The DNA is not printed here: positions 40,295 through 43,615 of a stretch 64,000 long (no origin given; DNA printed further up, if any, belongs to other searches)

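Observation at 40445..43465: Internally duplicated PilB/GspE ATPase: two complete secretion-ATPase modules in one polypeptide, with no other pilus or secretion genes nearby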

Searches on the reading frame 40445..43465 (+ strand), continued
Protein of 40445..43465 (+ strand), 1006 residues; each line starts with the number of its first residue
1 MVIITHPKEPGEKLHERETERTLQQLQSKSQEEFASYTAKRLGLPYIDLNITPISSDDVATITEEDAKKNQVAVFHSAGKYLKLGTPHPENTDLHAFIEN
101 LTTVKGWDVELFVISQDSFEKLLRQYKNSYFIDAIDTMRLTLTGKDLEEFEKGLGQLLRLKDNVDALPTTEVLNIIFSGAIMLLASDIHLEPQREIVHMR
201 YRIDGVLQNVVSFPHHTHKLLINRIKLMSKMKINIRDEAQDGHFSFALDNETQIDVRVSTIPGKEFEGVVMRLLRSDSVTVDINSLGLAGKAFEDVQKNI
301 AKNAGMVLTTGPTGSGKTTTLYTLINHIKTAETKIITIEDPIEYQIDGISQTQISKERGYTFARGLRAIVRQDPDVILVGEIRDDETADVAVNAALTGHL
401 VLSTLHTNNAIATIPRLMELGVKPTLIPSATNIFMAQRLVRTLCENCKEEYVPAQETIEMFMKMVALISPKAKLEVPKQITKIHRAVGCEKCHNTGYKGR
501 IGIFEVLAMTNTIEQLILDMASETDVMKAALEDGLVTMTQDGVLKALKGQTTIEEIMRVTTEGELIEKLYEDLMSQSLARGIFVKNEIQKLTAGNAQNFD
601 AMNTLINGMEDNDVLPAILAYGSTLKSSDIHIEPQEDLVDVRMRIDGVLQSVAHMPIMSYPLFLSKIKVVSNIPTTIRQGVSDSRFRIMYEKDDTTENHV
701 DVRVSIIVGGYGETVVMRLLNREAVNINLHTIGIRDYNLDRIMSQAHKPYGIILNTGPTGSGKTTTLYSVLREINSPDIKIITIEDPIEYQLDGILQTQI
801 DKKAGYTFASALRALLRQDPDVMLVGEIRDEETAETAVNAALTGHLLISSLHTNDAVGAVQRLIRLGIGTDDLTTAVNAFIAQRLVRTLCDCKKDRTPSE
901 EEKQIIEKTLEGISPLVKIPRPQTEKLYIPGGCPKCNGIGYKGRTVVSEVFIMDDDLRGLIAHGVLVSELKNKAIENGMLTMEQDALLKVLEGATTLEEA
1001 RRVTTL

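Call 44: find_encoding_contigs(protein=P0129, flank=9000, max_places=1)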
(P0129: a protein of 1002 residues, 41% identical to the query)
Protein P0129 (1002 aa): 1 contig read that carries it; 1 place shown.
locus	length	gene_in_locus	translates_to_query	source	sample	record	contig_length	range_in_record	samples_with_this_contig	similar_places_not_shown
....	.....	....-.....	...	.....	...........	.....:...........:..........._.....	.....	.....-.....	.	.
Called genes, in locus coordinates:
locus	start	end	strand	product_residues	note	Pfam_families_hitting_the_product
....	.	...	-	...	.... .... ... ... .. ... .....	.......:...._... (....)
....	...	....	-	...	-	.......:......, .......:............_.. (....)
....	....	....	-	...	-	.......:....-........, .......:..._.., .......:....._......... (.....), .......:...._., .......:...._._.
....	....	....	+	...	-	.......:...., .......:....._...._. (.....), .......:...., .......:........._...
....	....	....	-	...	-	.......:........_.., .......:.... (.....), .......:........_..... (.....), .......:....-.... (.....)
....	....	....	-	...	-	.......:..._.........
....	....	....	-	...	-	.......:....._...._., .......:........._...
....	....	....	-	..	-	-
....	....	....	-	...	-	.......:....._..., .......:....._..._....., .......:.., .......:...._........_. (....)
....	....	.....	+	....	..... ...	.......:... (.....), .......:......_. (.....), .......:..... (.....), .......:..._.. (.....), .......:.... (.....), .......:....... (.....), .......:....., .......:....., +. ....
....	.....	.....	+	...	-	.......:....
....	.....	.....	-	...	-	-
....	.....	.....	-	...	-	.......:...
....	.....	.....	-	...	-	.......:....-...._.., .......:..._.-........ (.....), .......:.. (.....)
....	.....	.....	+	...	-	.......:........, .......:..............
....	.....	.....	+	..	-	-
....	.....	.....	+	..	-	-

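Call 45: find_encoding_contigs(protein=P0131, flank=9000, max_places=1)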
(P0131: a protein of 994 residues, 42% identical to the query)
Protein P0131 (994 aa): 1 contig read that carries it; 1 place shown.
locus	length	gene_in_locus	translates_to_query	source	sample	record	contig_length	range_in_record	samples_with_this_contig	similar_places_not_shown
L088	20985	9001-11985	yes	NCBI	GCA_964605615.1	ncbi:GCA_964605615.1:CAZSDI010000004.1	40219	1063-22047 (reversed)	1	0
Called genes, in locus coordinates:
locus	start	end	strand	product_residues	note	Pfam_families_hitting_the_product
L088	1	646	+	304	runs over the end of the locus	PF13191:AAA_16 (weak), PF23569:NBD_SMAX1, PF05621:TniB (faint), PF13173:AAA_14 (faint), PF13401:AAA_22 (weak), PF00004:AAA, PF17871:AAA_lid_9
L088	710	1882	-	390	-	-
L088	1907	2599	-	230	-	-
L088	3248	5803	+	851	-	PF20720:nSTAND3 (faint), PF17871:AAA_lid_9, PF00004:AAA, PF07724:AAA_2, PF07728:AAA_5, PF10431:ClpB_D2-small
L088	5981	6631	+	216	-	PF07690:MFS_1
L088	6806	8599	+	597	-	PF14716:HHH_8, PF14520:HHH_5 (weak), PF14792:DNA_pol_B_palm (weak), PF14791:DNA_pol_B_thumb, PF02811:PHP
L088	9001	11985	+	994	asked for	PF00437:T2SSE, PF25199:nSTAND_NTPase5 (faint), PF00004:AAA (faint), PF13173:AAA_14 (faint), PF13401:AAA_22 (faint), PF13604:AAA_30 (faint), PF20720:nSTAND3 (faint), PF00437:T2SSE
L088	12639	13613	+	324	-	PF05496:RuvB_N, PF00004:AAA, PF07728:AAA_5 (weak), PF17864:AAA_lid_4, PF05491:WHD_RuvB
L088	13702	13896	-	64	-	-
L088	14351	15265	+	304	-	PF02899:Phage_int_SAM_1, PF13102:Phage_int_SAM_5, PF13495:Phage_int_SAM_4, PF00589:Phage_integrase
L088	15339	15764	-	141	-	-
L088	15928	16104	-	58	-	-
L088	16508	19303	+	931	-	PF00133:tRNA-synt_1, PF01406:tRNA-synt_1e (faint), PF09334:tRNA-synt_1g, PF13603:tRNA-synt_1_2, PF00133:tRNA-synt_1, PF08264:Anticodon_1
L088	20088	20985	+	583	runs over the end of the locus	-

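Call 46: find_encoding_contigs(protein=P0144, flank=9000, max_places=1)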
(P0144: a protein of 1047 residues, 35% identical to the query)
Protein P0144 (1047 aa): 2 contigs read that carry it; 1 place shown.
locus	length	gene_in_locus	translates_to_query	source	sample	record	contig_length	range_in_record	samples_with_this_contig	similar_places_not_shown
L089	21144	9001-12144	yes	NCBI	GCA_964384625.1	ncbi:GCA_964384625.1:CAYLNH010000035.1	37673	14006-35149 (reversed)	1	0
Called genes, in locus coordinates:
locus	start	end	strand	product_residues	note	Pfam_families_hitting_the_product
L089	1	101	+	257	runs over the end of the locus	PF03629:SASA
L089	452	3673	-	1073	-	PF06452:CBM9_1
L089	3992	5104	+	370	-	PF01168:Ala_racemase_N, PF00842:Ala_racemase_C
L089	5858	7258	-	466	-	PF00884:Sulfatase, PF01663:Phosphodiest (faint), PF02995:DUF229 (faint), PF16347:SGSH_C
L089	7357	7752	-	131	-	-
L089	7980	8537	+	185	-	PF07638:Sigma70_ECF, PF04542:Sigma70_r2, PF08281:Sigma70_r4_2, PF04545:Sigma70_r4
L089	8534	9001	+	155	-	PF13490:zf-HC2 (weak), PF12728:HTH_17 (weak)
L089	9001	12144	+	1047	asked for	PF00482:T2SSF (weak), PF13191:AAA_16 (faint), PF00482:T2SSF, PF00437:T2SSE, PF13401:AAA_22 (faint), PF20720:nSTAND3 (faint), PF25199:nSTAND_NTPase5 (faint), PF00437:T2SSE, +1 more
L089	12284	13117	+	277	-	-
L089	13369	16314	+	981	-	-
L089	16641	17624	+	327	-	PF20030:bpMoxR, PF07726:AAA_3, PF07728:AAA_5, PF17863:AAA_lid_2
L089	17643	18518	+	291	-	PF01882:DUF58, PF13519:VWA_2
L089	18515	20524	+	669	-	PF07584:BatA (weak), PF13519:VWA_2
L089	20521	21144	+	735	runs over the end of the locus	-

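Call 48: find_encoding_contigs(protein=P0137, flank=8000, max_places=2)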
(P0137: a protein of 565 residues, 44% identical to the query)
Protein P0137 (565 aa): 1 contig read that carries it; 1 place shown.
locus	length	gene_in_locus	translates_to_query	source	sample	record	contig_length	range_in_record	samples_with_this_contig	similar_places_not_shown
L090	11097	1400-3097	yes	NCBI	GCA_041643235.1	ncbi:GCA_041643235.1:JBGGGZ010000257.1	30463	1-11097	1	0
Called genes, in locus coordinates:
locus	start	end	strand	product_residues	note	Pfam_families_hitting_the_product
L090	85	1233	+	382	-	PF01368:DHH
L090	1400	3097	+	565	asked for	PF05157:MshEN (weak), PF00437:T2SSE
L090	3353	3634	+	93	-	-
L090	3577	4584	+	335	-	PF05496:RuvB_N, PF07728:AAA_5 (faint), PF00004:AAA, PF17864:AAA_lid_4, PF05491:WHD_RuvB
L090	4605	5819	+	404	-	PF18895:T4SS_pilin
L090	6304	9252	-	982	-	PF00912:Transgly, PF00905:Transpeptidase, PF17957:Big_7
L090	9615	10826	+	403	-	PF00579:tRNA-synt_1b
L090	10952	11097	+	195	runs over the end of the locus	-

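Call 49: find_encoding_contigs(protein=P0171, flank=8000, max_places=2)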
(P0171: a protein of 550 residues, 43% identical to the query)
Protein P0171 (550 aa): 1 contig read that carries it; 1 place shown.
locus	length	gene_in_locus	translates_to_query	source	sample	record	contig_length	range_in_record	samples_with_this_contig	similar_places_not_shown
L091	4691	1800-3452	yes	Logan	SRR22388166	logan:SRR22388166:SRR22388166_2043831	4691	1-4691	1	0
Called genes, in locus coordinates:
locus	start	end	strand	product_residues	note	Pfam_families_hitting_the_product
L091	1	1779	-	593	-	?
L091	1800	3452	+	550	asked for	PF05157:MshEN (weak), PF00437:T2SSE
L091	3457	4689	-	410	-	?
